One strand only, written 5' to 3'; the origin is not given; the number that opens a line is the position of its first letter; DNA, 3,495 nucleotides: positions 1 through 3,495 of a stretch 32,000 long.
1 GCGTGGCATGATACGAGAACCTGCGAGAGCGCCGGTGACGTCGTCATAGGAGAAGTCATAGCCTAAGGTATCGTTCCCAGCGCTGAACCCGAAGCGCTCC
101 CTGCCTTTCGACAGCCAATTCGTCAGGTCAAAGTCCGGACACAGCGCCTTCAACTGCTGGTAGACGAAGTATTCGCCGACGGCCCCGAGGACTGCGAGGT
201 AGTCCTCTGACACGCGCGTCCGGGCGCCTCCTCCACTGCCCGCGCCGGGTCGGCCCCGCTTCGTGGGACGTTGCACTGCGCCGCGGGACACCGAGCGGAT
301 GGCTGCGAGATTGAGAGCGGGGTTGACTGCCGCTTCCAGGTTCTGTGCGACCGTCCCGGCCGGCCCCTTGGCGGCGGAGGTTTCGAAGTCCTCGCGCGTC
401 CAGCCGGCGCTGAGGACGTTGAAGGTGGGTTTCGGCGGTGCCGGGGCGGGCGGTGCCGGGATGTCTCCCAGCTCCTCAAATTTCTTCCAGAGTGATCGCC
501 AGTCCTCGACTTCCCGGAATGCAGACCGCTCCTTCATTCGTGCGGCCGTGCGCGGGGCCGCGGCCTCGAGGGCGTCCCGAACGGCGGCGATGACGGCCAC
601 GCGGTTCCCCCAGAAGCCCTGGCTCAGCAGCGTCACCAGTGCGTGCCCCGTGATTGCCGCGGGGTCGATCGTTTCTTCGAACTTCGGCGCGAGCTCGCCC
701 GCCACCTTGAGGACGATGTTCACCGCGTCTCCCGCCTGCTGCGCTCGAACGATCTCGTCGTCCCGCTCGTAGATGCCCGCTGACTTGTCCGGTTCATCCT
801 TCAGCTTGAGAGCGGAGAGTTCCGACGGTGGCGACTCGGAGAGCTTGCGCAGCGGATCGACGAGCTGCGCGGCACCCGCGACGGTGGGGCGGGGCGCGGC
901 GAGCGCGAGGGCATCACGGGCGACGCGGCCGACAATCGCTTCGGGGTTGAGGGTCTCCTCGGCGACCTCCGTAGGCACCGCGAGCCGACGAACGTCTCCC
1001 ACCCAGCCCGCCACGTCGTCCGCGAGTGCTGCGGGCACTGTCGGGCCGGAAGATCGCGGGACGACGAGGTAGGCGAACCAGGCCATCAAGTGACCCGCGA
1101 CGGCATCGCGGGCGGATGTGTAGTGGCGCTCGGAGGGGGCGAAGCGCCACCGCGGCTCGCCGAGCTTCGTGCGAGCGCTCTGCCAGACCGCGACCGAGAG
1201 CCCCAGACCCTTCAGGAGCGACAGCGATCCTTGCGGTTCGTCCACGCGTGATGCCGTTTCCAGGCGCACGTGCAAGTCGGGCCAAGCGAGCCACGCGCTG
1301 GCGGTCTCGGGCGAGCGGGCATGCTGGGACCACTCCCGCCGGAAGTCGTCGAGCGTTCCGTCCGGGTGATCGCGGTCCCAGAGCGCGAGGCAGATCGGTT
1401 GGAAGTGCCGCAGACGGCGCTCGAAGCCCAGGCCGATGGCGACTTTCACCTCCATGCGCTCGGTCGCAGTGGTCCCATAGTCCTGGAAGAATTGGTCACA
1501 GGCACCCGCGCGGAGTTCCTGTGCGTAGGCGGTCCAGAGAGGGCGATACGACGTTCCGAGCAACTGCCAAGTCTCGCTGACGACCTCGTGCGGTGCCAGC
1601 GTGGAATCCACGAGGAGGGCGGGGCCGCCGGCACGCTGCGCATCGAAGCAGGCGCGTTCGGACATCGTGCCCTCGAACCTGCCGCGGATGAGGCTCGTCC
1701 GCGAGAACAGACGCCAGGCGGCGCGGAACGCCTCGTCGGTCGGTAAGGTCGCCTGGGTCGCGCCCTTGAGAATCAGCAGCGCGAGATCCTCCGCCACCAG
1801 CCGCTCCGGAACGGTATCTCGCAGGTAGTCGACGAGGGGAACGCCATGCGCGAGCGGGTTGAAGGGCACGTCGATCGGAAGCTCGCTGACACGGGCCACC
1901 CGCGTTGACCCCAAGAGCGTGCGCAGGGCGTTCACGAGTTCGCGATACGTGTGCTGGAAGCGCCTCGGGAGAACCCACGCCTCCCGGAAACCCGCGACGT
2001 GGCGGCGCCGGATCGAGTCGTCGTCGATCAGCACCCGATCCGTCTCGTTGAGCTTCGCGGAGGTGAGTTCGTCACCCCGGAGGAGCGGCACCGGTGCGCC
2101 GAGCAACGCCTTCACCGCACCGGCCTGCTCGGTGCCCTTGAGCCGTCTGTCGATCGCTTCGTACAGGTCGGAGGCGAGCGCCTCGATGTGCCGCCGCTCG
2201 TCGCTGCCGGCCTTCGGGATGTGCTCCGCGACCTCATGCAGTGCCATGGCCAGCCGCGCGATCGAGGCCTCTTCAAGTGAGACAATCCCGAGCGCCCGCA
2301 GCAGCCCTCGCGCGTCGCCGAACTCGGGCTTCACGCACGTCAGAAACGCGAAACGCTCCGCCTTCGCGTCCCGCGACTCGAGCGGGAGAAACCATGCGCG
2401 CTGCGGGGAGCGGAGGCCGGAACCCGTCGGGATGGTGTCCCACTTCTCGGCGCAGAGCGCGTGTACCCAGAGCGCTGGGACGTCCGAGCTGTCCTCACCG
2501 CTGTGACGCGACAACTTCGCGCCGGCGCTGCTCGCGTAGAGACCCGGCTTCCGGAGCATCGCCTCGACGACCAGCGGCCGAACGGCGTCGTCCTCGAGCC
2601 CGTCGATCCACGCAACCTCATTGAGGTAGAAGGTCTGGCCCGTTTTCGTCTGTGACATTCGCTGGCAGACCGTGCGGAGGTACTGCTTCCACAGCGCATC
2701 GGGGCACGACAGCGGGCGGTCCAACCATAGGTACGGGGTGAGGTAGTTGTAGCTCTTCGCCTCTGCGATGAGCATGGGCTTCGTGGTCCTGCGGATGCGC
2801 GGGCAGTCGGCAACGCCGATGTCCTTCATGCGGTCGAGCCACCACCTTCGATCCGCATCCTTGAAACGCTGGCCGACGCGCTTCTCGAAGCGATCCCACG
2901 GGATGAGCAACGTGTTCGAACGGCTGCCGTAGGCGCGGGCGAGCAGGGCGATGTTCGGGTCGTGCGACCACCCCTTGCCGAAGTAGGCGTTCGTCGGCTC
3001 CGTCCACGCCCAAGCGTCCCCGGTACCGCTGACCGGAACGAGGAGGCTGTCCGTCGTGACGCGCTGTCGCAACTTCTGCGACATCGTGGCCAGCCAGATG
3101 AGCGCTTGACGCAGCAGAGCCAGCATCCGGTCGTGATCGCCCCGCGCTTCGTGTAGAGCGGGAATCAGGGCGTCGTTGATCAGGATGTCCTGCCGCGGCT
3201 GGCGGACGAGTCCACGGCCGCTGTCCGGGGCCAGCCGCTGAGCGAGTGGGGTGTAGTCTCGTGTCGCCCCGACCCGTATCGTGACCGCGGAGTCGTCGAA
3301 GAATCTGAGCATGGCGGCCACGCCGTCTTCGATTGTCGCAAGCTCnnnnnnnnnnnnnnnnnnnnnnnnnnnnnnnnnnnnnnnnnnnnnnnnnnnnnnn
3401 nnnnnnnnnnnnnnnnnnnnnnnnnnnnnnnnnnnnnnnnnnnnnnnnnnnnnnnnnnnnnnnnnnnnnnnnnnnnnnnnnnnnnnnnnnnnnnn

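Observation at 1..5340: Giant GHKL-ATPase / DUF3883 protein missing from the ORF track, next to a mobile island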

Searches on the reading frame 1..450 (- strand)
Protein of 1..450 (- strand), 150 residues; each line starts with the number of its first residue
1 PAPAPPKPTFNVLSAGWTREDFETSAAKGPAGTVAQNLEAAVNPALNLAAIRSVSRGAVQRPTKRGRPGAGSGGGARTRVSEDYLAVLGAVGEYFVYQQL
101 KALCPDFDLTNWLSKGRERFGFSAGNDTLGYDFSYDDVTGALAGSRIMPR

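Call 7: search_protein_families(library=pfam, proteins=[window:1-450:-], max_evalue=10)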
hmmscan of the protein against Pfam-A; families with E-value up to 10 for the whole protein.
window:1-450:- (150 aa): 1 family
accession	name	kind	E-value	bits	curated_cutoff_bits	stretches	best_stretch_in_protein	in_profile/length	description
PF12301.13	CD99L2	-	0.16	12.6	34.4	1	82-104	124-145/170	CD99 antigen like protein 2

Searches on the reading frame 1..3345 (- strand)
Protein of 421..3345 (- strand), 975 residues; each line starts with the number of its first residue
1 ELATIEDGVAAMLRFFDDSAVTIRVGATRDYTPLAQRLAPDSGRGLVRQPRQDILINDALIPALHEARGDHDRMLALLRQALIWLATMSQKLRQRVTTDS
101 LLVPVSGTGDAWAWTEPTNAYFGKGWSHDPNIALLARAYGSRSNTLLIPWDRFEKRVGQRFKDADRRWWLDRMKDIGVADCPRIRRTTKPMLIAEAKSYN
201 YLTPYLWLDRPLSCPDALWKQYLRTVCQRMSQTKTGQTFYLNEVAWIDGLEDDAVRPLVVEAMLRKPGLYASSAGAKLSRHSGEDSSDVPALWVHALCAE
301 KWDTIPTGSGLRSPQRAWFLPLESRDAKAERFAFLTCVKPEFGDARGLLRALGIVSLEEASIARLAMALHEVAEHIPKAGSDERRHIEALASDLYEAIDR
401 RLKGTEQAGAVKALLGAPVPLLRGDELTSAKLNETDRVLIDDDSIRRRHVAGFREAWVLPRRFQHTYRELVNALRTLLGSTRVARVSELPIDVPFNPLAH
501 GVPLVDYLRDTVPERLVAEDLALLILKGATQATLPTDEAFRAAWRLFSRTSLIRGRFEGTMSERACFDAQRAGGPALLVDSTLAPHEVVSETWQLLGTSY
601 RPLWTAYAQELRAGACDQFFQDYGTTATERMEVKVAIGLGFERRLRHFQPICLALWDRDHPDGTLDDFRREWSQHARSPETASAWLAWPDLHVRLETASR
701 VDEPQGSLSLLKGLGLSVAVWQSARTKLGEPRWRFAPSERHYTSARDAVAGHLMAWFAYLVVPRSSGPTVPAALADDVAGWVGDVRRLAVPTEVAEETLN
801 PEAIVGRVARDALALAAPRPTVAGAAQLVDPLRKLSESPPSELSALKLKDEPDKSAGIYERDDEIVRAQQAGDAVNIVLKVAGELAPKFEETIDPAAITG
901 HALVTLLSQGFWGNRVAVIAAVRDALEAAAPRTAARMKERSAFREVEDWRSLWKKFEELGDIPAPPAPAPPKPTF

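Call 71: predict_structure(alignment_id=A5)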
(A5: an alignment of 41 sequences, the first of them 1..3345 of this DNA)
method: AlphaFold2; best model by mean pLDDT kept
length: 1115 residues; sequences in the alignment: 41
mean_pLDDT: 87.2   pTM: 0.53
mean pLDDT of the five models: 87.2, 85.8, 85.0, 84.4, 83.3
residues with pLDDT >= 90: 637; 70-90: 389; 50-70: 65; < 50: 24
segments of 3 or more residues with pLDDT < 50: 1024-1043
pLDDT, mean of each block of 10 residues (from residue 1): 63 61 61 70 62 86 89 91 89 88 88 93 93 94 92 91 89 94 93 94 92 91 94 90 95 95 95 94 91 95 93 93 74 89 93 93 94 92 91 94 87 94 92 91 86 90 82 91 89 87 87 84 82 73 88 86 84 88 92 88 91 89 82 69 84 93 90 84 89 85 87 92 92 92 96 95 84 93 95 92 95 92 89 95 90 93 94 95 94 93 94 95 94 94 88 91 60 73 87 89 90 78 46 38 65 91 91 92 90 90 83 81
secondary structure, 60 per line:
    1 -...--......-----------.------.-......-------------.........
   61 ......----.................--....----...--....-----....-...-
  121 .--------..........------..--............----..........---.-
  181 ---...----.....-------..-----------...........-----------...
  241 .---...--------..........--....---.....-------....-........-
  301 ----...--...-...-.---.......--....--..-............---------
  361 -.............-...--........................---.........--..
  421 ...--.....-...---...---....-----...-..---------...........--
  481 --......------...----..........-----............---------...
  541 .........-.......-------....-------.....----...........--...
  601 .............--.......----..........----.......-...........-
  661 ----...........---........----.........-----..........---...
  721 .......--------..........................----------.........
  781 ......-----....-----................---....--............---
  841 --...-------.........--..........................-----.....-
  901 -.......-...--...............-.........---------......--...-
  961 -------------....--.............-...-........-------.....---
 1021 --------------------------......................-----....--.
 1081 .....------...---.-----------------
elements in order (helices of 4 or more, strands of 3 or more residues): H7-12 H33-38 H52-66 H71-87 H90-93 E103-106 E112-115 H130-139 H150-161 H166-175 E184-186 E191-195 H216-226 E238-241 E245-247 H256-265 H268-271 E275-279 E287-290 H292-299 E305-307 E310-312 H322-328 H331-334 H340-351 H362-374 H381-404 H408-416 E419-423 E426-430 E438-440 H444-447 H468-478 E483-485 E495-497 H504-511 H517-528 H538-549 E551-557 E565-568 E576-580 H585-595 H598-613 H616-622 H627-636 H641-647 H649-659 H665-675 H679-686 H691-699 H705-714 H718-727 H736-761 H772-786 H792-795 H801-816 H820-823 H826-837 H853-861 H864-889 H895-899 H902-908 H915-929 H931-939 H949-954 E974-977 E980-983 H984-992 H998-1005 H1013-1017 H1047-1068 H1080-1085

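Call 73: fold_search(model_id=the predicted structure, library=pdb)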
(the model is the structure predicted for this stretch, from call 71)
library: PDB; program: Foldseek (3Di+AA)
matches with E <= 10: 65; with E <= 0.001: 0
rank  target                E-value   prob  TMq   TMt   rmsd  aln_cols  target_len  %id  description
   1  7kcl_A                2.9e-01  0.44  0.11  0.17  14.1       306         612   12  Full-length human mitochondrial Hsp90 (TRAP1) in complex with SdhB in the presence of AMP-PNP (released 2021-10-13)
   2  7exp_B                3.2e-01  0.63  0.12  0.19  12.4       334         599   10  Crystal structure of zebrafish TRAP1 with AMPPNP and MitoQ (released 2022-01-05)
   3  6d14_B                3.8e-01  0.57  0.12  0.20  10.9       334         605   13  Zebrafish TRAP1 bound to AMPPNP and calcium in the asymmetric closed state (released 2018-04-25)
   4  6xg6_A                9.5e-01  0.30  0.11  0.19  11.0       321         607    9  Full-length human mitochondrial Hsp90 (TRAP1) with ADP-BeF3 (released 2020-09-30)
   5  7u8v                  1.4e+00  0.16  0.10  0.21  17.1       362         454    9  hTRAP1 with inhibitors (released 2023-08-16)
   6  6cit_C                1.4e+00  0.03  0.07  0.08  23.2       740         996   10  Crystal Structure of MVM NS2 NES Peptide in complex with CRM1-Ran-RanBP1 (released 2018-06-27)
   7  7kcl_B                1.5e+00  0.16  0.11  0.17  12.4       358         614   11  Full-length human mitochondrial Hsp90 (TRAP1) in complex with SdhB in the presence of AMP-PNP (released 2021-10-13)
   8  7u8x                  2.0e+00  0.08  0.10  0.21  22.2       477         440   11  hTRAP1 with inhibitors (released 2023-08-16)
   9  6x2u_C                2.0e+00  0.02  0.08  0.08  21.3       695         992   10  Crystal Structure of PKINES peptide bound to CRM1 (released 2020-07-01)
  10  9nwd_A                2.0e+00  0.02  0.06  0.06  30.6       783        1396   10  Human E3 ligase UBR4-KCMF1-calmodulin complex (N-terminal) (released 2025-06-11)
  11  3nc1_A                2.3e+00  0.02  0.08  0.08  26.4       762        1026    7  Crystal structure of the CRM1-RanGTP complex (released 2010-10-27)
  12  8vlx_A                2.4e+00  0.04  0.05  0.03  19.0       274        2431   14  HTT in complex with HAP40 and a small molecule. (released 2024-03-06)
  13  2pf4_B                2.5e+00  0.03  0.09  0.12  19.6       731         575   11  Crystal structure of the full-length simian virus 40 small t antigen complexed with the protein phosphatase 2A Aalpha  (released 2007-08-07)
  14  7u8w                  2.8e+00  0.28  0.09  0.20   7.5       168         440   11  hTRAP1 with inhibitors (released 2023-08-16)
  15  5hph_B                2.8e+00  0.20  0.09  0.17   7.6       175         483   11  Structure of TRAP1 fragment (released 2016-08-10)
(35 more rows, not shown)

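Call 100: fold_search(model_id=the predicted structure, library=viral)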
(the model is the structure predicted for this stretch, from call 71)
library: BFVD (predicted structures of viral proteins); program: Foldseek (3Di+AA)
matches with E <= 10: 56; with E <= 0.001: 0
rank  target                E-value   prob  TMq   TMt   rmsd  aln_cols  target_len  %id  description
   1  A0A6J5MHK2            6.4e-01  0.21  0.10  0.16  12.4       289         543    8  Uncharacterized protein [uncultured Caudovirales phage]
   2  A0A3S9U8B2            1.3e+00  0.04  0.06  0.08  38.2       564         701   13  Structural protein [Alteromonas phage ZP6]
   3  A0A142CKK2            2.3e+00  0.01  0.06  0.07  31.1       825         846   10  (no name in the UniProt tables at hand)
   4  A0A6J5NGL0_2          2.3e+00  0.01  0.07  0.07  35.5       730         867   15  Large polyvalent protein associated domain-containing protein [uncultured Caudovirales phage]
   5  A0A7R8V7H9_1          2.6e+00  0.01  0.06  0.06  35.1       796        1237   10  CP2475L CDS [African swine fever virus]
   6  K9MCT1                2.8e+00  0.08  0.04  0.27  14.4       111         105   14  (no name in the UniProt tables at hand)
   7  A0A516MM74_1          2.8e+00  0.01  0.06  0.07  42.9      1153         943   11  (no name in the UniProt tables at hand)
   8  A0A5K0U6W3            3.0e+00  0.05  0.05  0.18  23.1       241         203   10  Uncharacterized protein [Yasminevirus sp. GU-2018]
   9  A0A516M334            3.0e+00  0.02  0.09  0.09  27.3       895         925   11  (no name in the UniProt tables at hand)
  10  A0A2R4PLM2            3.1e+00  0.05  0.06  0.16  57.0       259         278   14  (no name in the UniProt tables at hand)
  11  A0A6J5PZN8            3.5e+00  0.04  0.07  0.12  26.0       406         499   11  Uncharacterized protein [uncultured Caudovirales phage]
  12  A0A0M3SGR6            3.5e+00  0.02  0.08  0.10  24.9       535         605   13  (no name in the UniProt tables at hand)
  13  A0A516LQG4            3.7e+00  0.47  0.05  0.41   3.6        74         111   15  (no name in the UniProt tables at hand)
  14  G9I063                3.7e+00  0.07  0.04  0.11  20.2       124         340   11  Uncharacterized protein [Helicoverpa zea nudivirus 2]
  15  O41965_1              3.7e+00  0.02  0.07  0.06  37.0       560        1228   11  Large tegument protein deneddylase [Murid herpesvirus 4]
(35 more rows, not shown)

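Call 101: search_protein_representatives(protein=window:421-3345:-)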
Query: 975 residues. Proteins with E-value up to 0.001 (for the whole library): 154; up to 1e-10: 134; up to 1e-30: 84. The best 150 are listed.
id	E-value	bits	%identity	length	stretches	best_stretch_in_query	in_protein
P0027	0.0e+00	1102.7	53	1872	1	1-974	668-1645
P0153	2.1e-265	899.8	60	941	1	263-975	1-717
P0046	5.0e-208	709.9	38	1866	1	1-973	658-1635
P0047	5.5e-196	670.0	38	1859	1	1-973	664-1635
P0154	5.1e-159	547.6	39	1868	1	7-967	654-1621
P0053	6.4e-138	477.8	34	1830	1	3-973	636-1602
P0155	3.7e-136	472.0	35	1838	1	7-970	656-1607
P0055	7.6e-130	451.1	32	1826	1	9-963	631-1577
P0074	2.8e-125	436.0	33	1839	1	3-972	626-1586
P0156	1.0e-123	430.8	31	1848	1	12-972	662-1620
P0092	1.8e-121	423.3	36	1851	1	9-971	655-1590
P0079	2.6e-121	422.8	34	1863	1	8-972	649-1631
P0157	1.1e-119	417.5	30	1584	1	1-965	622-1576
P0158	1.6e-119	417.0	33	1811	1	2-973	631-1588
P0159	5.3e-119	415.2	32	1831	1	6-974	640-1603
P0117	1.4e-64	235.1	33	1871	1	5-973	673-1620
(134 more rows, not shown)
